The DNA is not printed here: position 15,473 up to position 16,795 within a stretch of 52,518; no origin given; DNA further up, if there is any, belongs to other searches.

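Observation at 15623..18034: DABA-type transaminase is followed by phosphorylating Asd instead of an ALDH-type aspartate-semialdehyde dehydrogenase (DoeC)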

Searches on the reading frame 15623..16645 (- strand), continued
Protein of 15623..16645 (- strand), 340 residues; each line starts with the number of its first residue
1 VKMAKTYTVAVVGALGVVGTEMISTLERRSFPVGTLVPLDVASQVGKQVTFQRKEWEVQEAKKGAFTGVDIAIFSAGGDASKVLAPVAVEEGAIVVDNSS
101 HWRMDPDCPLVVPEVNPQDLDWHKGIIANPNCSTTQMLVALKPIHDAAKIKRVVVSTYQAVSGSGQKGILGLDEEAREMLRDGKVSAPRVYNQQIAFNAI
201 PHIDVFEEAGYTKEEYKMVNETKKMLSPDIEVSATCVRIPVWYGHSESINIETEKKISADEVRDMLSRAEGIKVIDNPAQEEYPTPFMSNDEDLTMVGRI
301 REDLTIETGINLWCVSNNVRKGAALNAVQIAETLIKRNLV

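Call 35: search_solved_structures(query=P0001, max_evalue=1e-30, show_alignments=2)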
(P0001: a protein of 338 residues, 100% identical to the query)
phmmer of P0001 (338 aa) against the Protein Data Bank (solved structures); distinct sequences matched with E-value up to 1e-30: 7.
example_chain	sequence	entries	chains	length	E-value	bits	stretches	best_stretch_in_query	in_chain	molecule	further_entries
2qz9_A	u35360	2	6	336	7.9e-94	317.4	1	4-334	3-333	Aspartate-semialdehyde dehydrogenase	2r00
8juo_A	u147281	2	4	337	5e-92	311.5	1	7-335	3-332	Aspartate-semialdehyde dehydrogenase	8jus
2gyy_A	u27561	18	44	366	8.8e-91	307.4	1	5-338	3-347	Aspartate beta-semialdehyde dehydrogenase | Aspartate-semialdehyde dehydrogenase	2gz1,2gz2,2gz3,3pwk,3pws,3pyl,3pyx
2yv3_A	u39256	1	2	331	5.4e-80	272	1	7-334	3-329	Aspartate-semialdehyde dehydrogenase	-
3vos_A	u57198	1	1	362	4.6e-70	239.3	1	6-332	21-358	Aspartate-semialdehyde dehydrogenase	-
3tz6_A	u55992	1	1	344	5e-70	239.2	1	6-332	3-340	Aspartate-semialdehyde dehydrogenase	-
2hjs_A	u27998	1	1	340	6.4e-39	137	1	2-336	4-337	USG-1 protein homolog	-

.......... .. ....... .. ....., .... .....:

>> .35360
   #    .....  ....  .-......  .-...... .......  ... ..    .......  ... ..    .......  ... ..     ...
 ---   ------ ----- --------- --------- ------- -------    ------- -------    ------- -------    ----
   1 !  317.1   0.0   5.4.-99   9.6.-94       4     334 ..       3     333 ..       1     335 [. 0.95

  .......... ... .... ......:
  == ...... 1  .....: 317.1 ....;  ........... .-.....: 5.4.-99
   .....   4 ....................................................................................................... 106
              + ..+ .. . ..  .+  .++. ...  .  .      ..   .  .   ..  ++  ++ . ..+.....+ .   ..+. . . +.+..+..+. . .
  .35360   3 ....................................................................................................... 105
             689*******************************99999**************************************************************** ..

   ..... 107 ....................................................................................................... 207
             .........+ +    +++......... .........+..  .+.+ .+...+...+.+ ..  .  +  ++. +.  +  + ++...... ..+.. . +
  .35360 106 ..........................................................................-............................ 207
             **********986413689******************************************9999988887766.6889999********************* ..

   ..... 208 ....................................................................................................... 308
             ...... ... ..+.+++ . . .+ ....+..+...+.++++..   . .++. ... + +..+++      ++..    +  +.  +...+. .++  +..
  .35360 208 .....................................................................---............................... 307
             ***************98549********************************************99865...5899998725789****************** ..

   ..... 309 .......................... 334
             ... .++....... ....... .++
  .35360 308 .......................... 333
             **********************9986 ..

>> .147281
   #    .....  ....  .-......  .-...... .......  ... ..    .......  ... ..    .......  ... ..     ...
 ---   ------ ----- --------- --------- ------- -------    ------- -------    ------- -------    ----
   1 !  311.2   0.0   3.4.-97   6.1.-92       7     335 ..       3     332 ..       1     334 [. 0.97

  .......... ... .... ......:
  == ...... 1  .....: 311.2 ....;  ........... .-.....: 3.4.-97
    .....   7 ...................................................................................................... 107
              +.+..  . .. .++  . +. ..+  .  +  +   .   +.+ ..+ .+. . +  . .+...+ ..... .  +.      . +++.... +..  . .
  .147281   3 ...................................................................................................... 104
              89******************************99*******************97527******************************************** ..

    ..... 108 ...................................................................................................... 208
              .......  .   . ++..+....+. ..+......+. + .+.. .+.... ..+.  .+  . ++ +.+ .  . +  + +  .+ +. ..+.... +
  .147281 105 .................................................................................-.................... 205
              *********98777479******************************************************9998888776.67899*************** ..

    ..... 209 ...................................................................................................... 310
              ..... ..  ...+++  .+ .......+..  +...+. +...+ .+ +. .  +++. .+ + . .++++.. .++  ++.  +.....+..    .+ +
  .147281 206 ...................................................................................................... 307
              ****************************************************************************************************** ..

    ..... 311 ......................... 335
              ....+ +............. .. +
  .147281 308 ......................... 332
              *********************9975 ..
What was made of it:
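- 15623..16639 (-): Phosphorylating aspartate-semialdehyde dehydrogenase, B-type (the gene the finding is about). Best solved relative is V. cholerae Asd2 2QZ9 at 317 bits (call 35).
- On Phosphorylating aspartate-semialdehyde dehydrogenase, B-type (EC 1.2.1.11; TIGR01296): The alignment to 2QZ9 is in call 35.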

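Call 40: search_protein_families(library=ncbifam, proteins=[L060:2706-3824:-, L060:6925-8262:-, L076:7948-8913:-, L076:12052-12930:+, L076:12958-14223:+, L050:663-1907:+, L076:8985-9713:-], max_evalue=1e-10)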
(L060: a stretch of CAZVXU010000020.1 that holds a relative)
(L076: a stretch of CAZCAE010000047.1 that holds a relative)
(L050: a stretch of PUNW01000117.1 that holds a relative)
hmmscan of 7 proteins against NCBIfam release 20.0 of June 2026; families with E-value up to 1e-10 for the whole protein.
L060:2706-3824:- (372 aa): 8 families
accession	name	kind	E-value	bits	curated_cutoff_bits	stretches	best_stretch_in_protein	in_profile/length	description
NF006416.0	PRK08664.1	subfamily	1.2e-141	472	232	1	7-349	2-349/350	aspartate-semialdehyde dehydrogenase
TIGR00978.1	asd_EA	equivalog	2.4e-134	447.7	301.2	1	10-343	2-340/342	aspartate-semialdehyde dehydrogenase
NF011456.0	PRK14874.1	equivalog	1e-47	162.9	223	1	7-188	3-170/346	aspartate-semialdehyde dehydrogenase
TIGR01296.1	asd_B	equivalog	8.6e-42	143.4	324.2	1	11-205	2-181/339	aspartate-semialdehyde dehydrogenase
NF005229.0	PRK06728.1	equivalog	4.4e-35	121.2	628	1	9-186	6-169/347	aspartate-semialdehyde dehydrogenase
NF005957.0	PRK08040.1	equivalog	2.3e-21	76.6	273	1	9-265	5-266/336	aspartate-semialdehyde dehydrogenase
NF004224.0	PRK05671.1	equivalog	5.6e-18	65.5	284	1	7-187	3-169/336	aspartate-semialdehyde dehydrogenase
TIGR01850.1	argC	equivalog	5.5e-13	48.8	233.6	1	10-265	2-264/345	N-acetyl-gamma-glutamyl-phosphate reductase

L060:6925-8262:- (445 aa): 5 families
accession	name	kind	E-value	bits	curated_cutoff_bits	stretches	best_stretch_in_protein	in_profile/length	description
NF010633.0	PRK14030.1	subfamily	1.3e-219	729.8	743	1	3-444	2-443/445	glutamate dehydrogenase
NF006929.0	PRK09414.1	equivalog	8.8e-198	657.7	536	1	3-444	6-443/445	NADP-specific glutamate dehydrogenase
NF010634.0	PRK14031.1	equivalog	4.6e-178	592.3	822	1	8-444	7-442/444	NADP-specific glutamate dehydrogenase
NF041398.1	GluDhGdhB_Halo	equivalog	7.5e-69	232.6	620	1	43-440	20-403/410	glutamate dehydrogenase GdhB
NF040817.1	GdhA_Arch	equivalog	2.7e-68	231.1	750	1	42-444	20-415/419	glutamate dehydrogenase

L076:7948-8913:- (321 aa): 7 families
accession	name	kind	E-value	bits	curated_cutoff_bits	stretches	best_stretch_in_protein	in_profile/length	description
TIGR00674.1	dapA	equivalog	3.6e-106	354.2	206.15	1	6-283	2-280/286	4-hydroxy-tetrahydrodipicolinate synthase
TIGR02313.1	HpaI-NOT-DapA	exception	1.2e-79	267.2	396.7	1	3-282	1-282/294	2,4-dihydroxyhept-2-ene-1,7-dioic acid aldolase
NF003164.0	PRK04147.1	equivalog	9.3e-46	156.4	281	1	3-283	4-284/294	N-acetylneuraminate lyase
TIGR00683.1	nanA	equivalog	1e-41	143.2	382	1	4-274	2-273/293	N-acetylneuraminate lyase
NF002958.0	PRK03620.1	subfamily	1.5e-33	115.9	278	1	7-187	15-191/307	5-dehydro-4-deoxyglucarate dehydratase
NF040954.1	Arch_KDGaldase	equivalog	1.3e-32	113.3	390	1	9-283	6-275/288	bifunctional 2-dehydro-3-deoxy-phosphogluconate/2-dehydro-3-deoxy-6-phosphogalactonate aldolase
TIGR03249.1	KdgD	equivalog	1.2e-29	103.4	373.95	1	9-225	15-231/299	5-dehydro-4-deoxyglucarate dehydratase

L076:12052-12930:+ (292 aa): 7 families
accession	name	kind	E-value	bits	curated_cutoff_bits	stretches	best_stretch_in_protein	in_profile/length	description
TIGR00674.1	dapA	equivalog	3e-100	334.8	206.15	1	4-281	1-279/286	4-hydroxy-tetrahydrodipicolinate synthase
TIGR02313.1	HpaI-NOT-DapA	exception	1.4e-63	214.5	396.7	1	3-283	2-284/294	2,4-dihydroxyhept-2-ene-1,7-dioic acid aldolase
NF003164.0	PRK04147.1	equivalog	3.9e-41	141.3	281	1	3-285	5-287/294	N-acetylneuraminate lyase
NF002958.0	PRK03620.1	subfamily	3e-37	128.1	278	1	2-279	11-290/307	5-dehydro-4-deoxyglucarate dehydratase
TIGR00683.1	nanA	equivalog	1.4e-32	113.2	382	1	3-288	2-288/293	N-acetylneuraminate lyase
TIGR03249.1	KdgD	equivalog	6e-30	104.4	373.95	1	3-277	10-287/299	5-dehydro-4-deoxyglucarate dehydratase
NF040954.1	Arch_KDGaldase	equivalog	3.8e-28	98.7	390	1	5-236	3-228/288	bifunctional 2-dehydro-3-deoxy-phosphogluconate/2-dehydro-3-deoxy-6-phosphogalactonate aldolase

L076:12958-14223:+ (421 aa): 10 families
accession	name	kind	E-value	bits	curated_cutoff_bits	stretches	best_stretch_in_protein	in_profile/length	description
TIGR00036.1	dapB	equivalog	2.1e-59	201.2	122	1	18-267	2-269/270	4-hydroxy-tetrahydrodipicolinate reductase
NF005155.0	PRK06635.1-4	equivalog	3.9e-22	78.8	346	1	264-421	244-403/407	aspartate kinase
NF005154.0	PRK06635.1-2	equivalog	1.8e-21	77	376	1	264-420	244-403/407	aspartate kinase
NF005161.0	PRK06635.2-5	equivalog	1.3e-20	73.7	586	1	284-420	265-401/402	aspartate kinase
NF005656.0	PRK07431.1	equivalog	3.6e-19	68.7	657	1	274-420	263-410/587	aspartate kinase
TIGR00657.1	asp_kinases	subfamily_domain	1.3e-14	54.2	208.7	1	287-419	309-440/442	aspartate kinase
TIGR00656.1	asp_kin_monofn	equivalog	1.5e-13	50.5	402.25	1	288-419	275-404/407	aspartate kinase, monofunctional class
NF005153.0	PRK06635.1-1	equivalog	2.5e-13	49.8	585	1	264-420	246-406/421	aspartate kinase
NF005156.0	PRK06635.1-5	equivalog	5.3e-13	48.5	594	1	298-406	278-387/411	aspartate kinase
NF005157.0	PRK06635.2-1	equivalog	3.9e-12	45.7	832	1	296-415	276-395/401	aspartate kinase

L050:663-1907:+ (414 aa): 65 families (the best 25 are shown)
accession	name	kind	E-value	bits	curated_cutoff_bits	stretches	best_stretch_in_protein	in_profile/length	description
NF005816.0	PRK07682.1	equivalog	3.4e-97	325.5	620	1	26-410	9-385/390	aminotransferase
NF041364.1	GntC_guanitoxin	equivalog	6.8e-96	321.3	415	1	58-406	6-355/356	guanitoxin biosynthesis PLP-dependent (S)-gamma-hydroxy-L-arginine cyclodehydratase GntC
NF004770.0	PRK06108.1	subfamily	8.1e-96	321.2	422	1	22-410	12-394/396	pyridoxal phosphate-dependent aminotransferase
NF004769.0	PRK06107.1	equivalog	2.8e-93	312.9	617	1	24-411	7-401/402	aspartate transaminase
NF041091.1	asp_aminotase_Arch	equivalog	1.6e-92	310.3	550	1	26-406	3-373/376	aspartate aminotransferase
NF005817.0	PRK07683.1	equivalog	1.6e-92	310.1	575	1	24-409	6-382/387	aminotransferase A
NF006229.0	PRK08361.1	equivalog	5.2e-83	279.2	624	1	24-410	11-390/391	aspartate aminotransferase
NF006230.0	PRK08363.1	equivalog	2.9e-77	260.1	534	1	26-406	7-390/398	alanine aminotransferase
NF004975.0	PRK06348.1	equivalog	9.5e-77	258.6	549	1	41-405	20-380/384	pyridoxal phosphate-dependent aminotransferase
NF006756.0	PRK09276.1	subfamily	1.9e-76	257.5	507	1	24-406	5-384/387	LL-diaminopimelate aminotransferase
NF006514.0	PRK08960.1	equivalog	4.4e-76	256.2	554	1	24-409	6-386/388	pyridoxal phosphate-dependent aminotransferase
NF005588.0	PRK07309.1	equivalog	1.8e-75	254.3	576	1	25-408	9-386/391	pyridoxal phosphate-dependent aminotransferase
TIGR03540.1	DapC_direct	equivalog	1.6e-74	251.1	593.25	1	24-406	3-382/383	LL-diaminopimelate aminotransferase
NF005855.0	PRK07777.1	equivalog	3.3e-71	240.7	553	1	57-406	35-386/391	pyridoxal phosphate-dependent aminotransferase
NF005601.0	PRK07337.1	equivalog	1.2e-69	235.3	496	1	24-408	9-392/394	pyridoxal phosphate-dependent aminotransferase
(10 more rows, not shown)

L076:8985-9713:- (242 aa): 3 families
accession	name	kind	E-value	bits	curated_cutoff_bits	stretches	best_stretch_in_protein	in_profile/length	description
NF003011.0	PRK03837.1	subfamily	5.5e-18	65.4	260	1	107-228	108-229/241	transcriptional regulator NanR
NF007741.0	PRK10421.1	equivalog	1.4e-16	60.7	311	1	89-232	85-233/262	transcriptional regulator LldR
NF008571.0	PRK11523.1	equivalog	6.2e-11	42.2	396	1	86-228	78-221/258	transcriptional regulator ExuR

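Call 41: find_homologous_proteins(query=L060:2706-3824:-, max_evalue=1e-30)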
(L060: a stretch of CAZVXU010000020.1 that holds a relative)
Query L060:2706-3824:- (372 aa): 8000 proteins with E <= 1e-30 among 8000 candidates; the best 120 are listed.
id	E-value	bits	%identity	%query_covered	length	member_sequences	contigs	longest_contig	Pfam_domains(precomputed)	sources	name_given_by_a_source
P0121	2.5e-231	786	95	99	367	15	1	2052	PF02774.24,PF01118.31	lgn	-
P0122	7.0e-217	738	89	99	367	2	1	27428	PF02774.24,PF01118.31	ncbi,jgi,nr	ncbi:MAG: aspartate-semialdehyde dehydrogenase [Spirochaetes bacterium]|jgi:aspartate-semialdehyde d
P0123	1.4e-199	681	84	98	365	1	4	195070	PF02774.24,PF01118.31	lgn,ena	-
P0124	4.3e-198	676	83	98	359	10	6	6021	PF02774.24,PF01118.31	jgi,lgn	jgi:aspartate-semialdehyde dehydrogenase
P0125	3.1e-192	657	81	98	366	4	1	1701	PF02774.24,PF01118.31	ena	-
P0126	2.0e-189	648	79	98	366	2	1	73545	PF02774.24,PF01118.31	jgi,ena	-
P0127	1.1e-188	645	80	98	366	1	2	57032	PF02774.24,PF01118.31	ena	-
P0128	7.8e-188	643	79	98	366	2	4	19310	PF02774.24,PF01118.31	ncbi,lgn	ncbi:MAG: aspartate-semialdehyde dehydrogenase [Spirochaetota bacterium]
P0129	9.7e-183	626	78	99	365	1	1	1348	PF02774.24,PF01118.31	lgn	-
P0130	2.6e-179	615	76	98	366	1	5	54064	PF02774.24,PF01118.31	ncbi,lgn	ncbi:MAG: aspartate-semialdehyde dehydrogenase [Spirochaetaceae bacterium]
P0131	1.0e-175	603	74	98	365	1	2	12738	PF02774.24,PF01118.31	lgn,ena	-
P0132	5.0e-173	594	90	81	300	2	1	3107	PF02774.24,PF01118.31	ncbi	ncbi:MAG: aspartate-semialdehyde dehydrogenase, partial [Spirochaetota bacterium]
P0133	1.1e-162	560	68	98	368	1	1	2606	PF02774.24,PF01118.31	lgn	-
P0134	2.2e-161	556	71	94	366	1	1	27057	PF02774.24,PF01118.31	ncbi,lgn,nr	ncbi:MAG: aspartate-semialdehyde dehydrogenase [Spirochaetaceae bacterium]|nr:MAG: aspartate-semiald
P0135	3.2e-161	555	69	98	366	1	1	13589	PF02774.24,PF01118.31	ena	-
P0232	2.3e-146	506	65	92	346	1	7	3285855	PF02774.24,PF01118.31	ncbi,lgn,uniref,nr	ncbi:aspartate-semialdehyde dehydrogenase [Spirochaeta africana]|uniref:aspartate-semialdehyde dehyd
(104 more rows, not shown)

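Call 42: find_encoding_contigs(protein=P0232, flank=8000, max_places=1)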
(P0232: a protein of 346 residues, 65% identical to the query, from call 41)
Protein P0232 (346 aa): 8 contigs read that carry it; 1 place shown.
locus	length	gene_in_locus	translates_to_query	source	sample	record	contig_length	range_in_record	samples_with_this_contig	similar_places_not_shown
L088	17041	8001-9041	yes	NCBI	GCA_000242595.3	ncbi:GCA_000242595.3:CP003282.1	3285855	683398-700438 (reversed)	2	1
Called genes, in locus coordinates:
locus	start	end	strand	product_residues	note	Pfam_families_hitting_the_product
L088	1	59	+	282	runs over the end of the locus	PF00583:Acetyltransf_1, PF13673:Acetyltransf_10, PF13508:Acetyltransf_7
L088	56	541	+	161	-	PF00583:Acetyltransf_1, PF13673:Acetyltransf_10, PF13508:Acetyltransf_7, PF08445:FR47 (weak)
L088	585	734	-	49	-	-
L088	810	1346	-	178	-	PF05154:TM2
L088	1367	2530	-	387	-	PF14842:FliG_N, PF14841:FliG_M, PF01706:FliG_C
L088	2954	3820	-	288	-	PF00140:Sigma70_r1_2, PF04542:Sigma70_r2, PF04539:Sigma70_r3, PF04545:Sigma70_r4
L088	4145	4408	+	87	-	PF00166:Cpn10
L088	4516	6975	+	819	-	PF04002:RadC (weak), PF00270:DEAD (faint), PF13307:Helicase_C_2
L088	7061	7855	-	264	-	PF02673:BacA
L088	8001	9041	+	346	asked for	PF01118:Semialdhyde_dh, PF02774:Semialdhyde_dhC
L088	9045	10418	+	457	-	PF00696:AA_kinase, PF22468:ACT_9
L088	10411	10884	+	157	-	PF00226:DnaJ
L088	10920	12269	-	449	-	PF00072:Response_reg, PF00158:Sigma54_activat, PF14532:Sigma54_activ_2, PF00004:AAA (faint), PF07724:AAA_2, PF07728:AAA_5 (weak), PF25601:AAA_lid_14, PF02954:HTH_8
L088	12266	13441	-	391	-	PF00989:PAS (weak), PF13188:PAS_8 (weak), PF08448:PAS_4, PF00512:HisKA, PF02518:HATPase_c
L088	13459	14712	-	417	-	PF13177:DNA_pol3_delta2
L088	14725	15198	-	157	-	PF02674:Colicin_V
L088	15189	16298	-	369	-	PF03033:Glyco_transf_28, PF04101:Glyco_tran_28_C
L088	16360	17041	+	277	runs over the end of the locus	PF20380:DUF6675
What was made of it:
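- asd_EA-ask is the pair found in Spirochaeta africana (call 42).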
